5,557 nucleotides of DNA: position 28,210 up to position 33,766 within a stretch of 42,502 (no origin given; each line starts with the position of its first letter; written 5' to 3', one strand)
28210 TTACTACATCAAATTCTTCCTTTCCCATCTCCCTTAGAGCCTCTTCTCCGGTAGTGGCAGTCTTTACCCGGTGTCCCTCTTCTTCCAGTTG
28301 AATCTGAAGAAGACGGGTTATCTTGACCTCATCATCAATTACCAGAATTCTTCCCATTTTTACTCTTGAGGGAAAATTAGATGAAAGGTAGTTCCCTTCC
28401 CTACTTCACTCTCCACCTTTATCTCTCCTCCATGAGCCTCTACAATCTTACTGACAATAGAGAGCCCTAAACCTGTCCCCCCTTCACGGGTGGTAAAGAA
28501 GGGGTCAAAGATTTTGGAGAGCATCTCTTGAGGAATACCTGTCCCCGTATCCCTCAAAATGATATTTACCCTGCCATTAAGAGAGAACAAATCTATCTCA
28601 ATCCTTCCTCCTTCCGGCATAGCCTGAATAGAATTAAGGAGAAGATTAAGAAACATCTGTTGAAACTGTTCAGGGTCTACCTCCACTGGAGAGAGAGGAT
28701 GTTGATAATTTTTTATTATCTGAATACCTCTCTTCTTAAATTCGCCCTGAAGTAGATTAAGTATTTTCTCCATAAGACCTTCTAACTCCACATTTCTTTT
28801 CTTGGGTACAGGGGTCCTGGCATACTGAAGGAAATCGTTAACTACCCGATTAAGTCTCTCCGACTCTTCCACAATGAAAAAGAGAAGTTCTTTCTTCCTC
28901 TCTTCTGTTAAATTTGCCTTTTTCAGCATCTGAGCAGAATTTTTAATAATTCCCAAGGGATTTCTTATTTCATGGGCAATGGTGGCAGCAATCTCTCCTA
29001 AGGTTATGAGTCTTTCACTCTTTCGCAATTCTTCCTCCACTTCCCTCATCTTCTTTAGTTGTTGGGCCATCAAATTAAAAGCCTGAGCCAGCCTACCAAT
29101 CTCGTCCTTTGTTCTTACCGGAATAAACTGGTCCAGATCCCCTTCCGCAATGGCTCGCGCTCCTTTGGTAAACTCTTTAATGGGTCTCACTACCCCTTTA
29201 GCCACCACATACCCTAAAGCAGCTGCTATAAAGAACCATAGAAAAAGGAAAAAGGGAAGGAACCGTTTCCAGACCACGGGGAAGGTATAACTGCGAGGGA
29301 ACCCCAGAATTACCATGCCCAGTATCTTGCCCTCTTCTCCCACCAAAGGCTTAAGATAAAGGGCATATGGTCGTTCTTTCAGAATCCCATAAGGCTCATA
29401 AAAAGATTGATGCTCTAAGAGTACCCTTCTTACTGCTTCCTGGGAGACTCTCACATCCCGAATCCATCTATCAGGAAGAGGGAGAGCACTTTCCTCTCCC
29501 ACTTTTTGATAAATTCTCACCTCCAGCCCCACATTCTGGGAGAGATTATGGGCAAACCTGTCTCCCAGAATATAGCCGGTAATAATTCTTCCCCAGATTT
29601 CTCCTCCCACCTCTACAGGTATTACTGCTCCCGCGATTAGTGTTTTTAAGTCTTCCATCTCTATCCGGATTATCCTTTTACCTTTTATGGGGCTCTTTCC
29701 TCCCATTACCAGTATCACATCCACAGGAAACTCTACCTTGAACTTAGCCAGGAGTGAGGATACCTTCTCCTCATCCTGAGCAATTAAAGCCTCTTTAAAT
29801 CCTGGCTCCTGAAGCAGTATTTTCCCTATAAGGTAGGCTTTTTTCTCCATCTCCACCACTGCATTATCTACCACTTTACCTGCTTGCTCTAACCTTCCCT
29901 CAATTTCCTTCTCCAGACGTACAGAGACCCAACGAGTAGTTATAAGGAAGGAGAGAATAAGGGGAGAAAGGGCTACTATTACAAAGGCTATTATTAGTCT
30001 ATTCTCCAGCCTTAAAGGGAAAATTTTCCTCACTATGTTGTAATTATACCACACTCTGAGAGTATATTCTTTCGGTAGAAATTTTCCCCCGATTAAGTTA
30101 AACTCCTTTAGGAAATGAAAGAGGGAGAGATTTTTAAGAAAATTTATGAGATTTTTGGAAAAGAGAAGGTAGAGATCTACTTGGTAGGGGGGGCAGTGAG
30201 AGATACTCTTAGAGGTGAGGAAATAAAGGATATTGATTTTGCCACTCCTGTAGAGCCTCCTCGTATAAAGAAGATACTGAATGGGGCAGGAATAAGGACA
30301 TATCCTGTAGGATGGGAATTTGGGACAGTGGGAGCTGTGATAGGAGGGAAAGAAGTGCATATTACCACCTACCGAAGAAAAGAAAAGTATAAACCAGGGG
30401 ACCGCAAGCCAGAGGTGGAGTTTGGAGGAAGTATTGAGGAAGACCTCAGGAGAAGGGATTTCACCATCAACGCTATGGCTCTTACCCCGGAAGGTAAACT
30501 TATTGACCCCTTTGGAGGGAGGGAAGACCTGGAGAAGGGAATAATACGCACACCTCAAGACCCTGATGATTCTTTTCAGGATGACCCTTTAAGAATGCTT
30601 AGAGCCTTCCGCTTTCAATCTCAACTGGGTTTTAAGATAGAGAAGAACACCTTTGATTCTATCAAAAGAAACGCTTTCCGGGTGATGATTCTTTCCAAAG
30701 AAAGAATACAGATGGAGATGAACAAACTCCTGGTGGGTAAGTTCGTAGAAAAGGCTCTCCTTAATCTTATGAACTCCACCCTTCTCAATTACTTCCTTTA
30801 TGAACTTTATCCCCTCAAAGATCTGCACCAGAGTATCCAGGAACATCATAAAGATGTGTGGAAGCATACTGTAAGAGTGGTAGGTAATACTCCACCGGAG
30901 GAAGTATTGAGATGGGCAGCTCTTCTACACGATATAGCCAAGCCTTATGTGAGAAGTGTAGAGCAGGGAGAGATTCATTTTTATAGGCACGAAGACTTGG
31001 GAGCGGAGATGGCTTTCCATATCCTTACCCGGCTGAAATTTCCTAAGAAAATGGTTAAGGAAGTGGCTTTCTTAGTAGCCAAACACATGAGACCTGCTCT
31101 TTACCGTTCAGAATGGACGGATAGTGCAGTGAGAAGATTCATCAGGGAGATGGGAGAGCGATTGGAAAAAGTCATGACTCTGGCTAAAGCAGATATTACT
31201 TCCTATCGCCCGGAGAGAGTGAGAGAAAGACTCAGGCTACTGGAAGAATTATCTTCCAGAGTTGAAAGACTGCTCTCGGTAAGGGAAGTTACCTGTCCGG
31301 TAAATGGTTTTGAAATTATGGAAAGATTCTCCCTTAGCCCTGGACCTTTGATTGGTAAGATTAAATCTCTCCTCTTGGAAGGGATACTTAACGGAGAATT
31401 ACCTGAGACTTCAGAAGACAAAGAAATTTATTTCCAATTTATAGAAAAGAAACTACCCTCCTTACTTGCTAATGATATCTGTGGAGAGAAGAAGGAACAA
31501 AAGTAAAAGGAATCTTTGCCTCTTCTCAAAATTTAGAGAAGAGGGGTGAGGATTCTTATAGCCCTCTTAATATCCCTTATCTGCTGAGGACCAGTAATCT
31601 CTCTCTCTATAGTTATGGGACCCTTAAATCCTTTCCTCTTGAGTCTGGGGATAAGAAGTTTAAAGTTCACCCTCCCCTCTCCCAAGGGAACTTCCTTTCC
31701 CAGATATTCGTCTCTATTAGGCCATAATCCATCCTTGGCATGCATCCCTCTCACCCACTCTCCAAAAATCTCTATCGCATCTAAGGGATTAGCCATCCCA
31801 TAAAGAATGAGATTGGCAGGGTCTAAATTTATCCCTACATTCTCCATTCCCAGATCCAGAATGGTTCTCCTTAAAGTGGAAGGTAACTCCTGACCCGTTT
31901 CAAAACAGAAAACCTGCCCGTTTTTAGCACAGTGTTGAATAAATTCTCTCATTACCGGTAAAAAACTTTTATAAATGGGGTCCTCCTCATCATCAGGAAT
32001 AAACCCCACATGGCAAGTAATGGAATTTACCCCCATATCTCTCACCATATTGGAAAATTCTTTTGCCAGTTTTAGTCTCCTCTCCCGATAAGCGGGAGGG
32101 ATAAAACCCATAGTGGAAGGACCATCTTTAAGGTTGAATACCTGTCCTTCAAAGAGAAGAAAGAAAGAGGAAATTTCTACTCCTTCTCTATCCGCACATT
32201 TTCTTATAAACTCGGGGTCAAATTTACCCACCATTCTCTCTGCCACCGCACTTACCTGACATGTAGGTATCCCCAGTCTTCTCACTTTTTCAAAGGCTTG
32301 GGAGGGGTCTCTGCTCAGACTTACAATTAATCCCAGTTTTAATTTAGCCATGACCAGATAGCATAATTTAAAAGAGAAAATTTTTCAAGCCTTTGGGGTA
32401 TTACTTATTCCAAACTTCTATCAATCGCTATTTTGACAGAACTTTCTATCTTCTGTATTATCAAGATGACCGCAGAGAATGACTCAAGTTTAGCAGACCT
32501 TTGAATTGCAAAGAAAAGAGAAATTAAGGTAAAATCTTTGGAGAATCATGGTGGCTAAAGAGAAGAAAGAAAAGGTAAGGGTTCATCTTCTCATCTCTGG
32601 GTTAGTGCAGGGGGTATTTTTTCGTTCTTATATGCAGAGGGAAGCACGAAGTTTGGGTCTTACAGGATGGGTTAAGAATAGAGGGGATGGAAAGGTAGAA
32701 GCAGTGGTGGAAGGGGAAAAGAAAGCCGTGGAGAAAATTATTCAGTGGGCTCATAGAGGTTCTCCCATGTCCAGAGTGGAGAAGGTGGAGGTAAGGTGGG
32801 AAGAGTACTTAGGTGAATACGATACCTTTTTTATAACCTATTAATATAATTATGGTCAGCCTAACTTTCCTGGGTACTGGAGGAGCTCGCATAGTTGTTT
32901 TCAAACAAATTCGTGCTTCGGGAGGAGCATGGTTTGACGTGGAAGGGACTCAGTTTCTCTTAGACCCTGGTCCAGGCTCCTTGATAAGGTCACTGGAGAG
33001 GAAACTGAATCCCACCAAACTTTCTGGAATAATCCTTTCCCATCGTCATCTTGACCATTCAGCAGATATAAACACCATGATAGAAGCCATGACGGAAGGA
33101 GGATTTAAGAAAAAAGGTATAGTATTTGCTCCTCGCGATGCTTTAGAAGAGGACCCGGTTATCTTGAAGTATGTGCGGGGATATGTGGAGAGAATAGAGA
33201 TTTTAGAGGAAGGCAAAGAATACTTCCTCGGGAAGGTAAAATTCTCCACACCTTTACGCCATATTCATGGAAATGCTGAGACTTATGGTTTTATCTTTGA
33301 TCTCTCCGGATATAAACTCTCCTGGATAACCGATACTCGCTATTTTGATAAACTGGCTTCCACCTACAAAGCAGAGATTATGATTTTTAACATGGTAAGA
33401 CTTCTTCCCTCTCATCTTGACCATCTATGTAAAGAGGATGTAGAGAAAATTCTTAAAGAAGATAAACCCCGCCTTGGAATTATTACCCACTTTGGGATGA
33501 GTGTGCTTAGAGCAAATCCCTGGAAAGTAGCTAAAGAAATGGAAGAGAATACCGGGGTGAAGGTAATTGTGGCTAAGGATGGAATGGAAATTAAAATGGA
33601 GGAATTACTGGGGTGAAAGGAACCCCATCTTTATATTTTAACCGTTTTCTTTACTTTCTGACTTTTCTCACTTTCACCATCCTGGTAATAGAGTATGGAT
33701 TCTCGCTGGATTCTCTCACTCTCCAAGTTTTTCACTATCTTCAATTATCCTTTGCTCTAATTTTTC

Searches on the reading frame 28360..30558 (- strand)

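Call 27: search_protein_families(library=pfam, proteins=[window:28360-30558:-], max_evalue=0.00001)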
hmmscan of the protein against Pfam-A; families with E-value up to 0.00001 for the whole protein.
window:28360-30558:- (732 aa): 3 families
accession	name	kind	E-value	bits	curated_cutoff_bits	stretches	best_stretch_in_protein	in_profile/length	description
PF02518.31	HATPase_c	-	2.4e-29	102.5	26.4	1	628-731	2-109/111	Histidine kinase-, DNA gyrase B-, and HSP90-like ATPase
PF00672.30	HAMP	-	4.9e-17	62.4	25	1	452-502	2-52/53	HAMP domain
PF00512.31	HisKA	-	2.1e-14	53.7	26.9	1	520-581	2-62/66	His Kinase A (phospho-acceptor) domain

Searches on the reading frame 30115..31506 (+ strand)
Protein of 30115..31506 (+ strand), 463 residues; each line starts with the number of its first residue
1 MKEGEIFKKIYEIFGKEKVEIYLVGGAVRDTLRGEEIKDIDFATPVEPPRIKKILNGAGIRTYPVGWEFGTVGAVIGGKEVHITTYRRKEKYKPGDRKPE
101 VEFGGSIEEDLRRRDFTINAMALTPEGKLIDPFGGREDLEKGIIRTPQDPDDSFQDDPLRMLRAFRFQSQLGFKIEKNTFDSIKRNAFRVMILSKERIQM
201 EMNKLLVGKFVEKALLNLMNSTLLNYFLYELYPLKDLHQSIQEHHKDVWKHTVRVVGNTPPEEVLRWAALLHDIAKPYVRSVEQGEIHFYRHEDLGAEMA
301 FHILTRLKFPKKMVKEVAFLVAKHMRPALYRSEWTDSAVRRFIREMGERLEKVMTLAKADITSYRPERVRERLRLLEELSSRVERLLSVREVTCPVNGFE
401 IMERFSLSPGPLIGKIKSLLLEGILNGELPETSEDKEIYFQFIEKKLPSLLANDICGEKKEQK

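Call 27: search_protein_families(library=pfam, proteins=[window:30115-31506:+], max_evalue=0.00001)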
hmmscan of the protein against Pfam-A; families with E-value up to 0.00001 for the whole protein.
window:30115-31506:+ (463 aa): 3 families
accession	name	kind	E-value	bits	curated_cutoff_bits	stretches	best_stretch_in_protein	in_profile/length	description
PF01743.26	PolyA_pol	-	1.6e-33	116.2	23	1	21-145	1-126/126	Poly A polymerase head domain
PF12627.12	PolyA_pol_RNAbd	-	1.6e-14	53.8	22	1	172-231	1-60/64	Probable RNA and SrmB- binding site of polymerase A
PF01966.28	HD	-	4.1e-10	40.4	22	1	246-357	6-108/116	HD domain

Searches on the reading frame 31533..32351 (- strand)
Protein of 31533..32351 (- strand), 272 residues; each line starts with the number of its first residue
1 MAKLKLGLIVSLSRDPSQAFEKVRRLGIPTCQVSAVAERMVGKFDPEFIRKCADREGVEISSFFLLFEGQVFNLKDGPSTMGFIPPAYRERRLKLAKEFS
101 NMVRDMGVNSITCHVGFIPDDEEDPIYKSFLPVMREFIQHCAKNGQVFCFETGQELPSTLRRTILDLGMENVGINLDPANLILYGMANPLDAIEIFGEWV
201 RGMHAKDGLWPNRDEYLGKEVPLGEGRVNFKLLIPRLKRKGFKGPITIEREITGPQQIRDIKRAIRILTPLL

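Call 27: search_protein_families(library=pfam, proteins=[window:31533-32351:-], max_evalue=0.00001)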
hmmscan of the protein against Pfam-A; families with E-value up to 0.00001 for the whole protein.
window:31533-32351:- (272 aa): 1 family
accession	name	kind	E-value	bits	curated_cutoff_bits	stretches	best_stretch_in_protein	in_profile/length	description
PF01261.30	AP_endonuc_2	-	8.1e-23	81.8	31.1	1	21-267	2-245/249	Xylose isomerase-like TIM barrel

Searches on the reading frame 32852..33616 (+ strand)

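Call 27: search_protein_families(library=pfam, proteins=[window:32852-33616:+], max_evalue=0.00001)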
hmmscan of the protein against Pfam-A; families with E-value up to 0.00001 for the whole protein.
window:32852-33616:+ (254 aa): 2 families
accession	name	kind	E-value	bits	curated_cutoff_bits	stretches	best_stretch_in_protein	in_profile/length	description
PF12706.13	Lactamase_B_2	-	2.2e-17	63.7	27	1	33-214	1-200/200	Beta-lactamase superfamily domain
PF00753.33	Lactamase_B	-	7.4e-06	26.5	22.7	0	31-108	14-95/196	Metallo-beta-lactamase superfamily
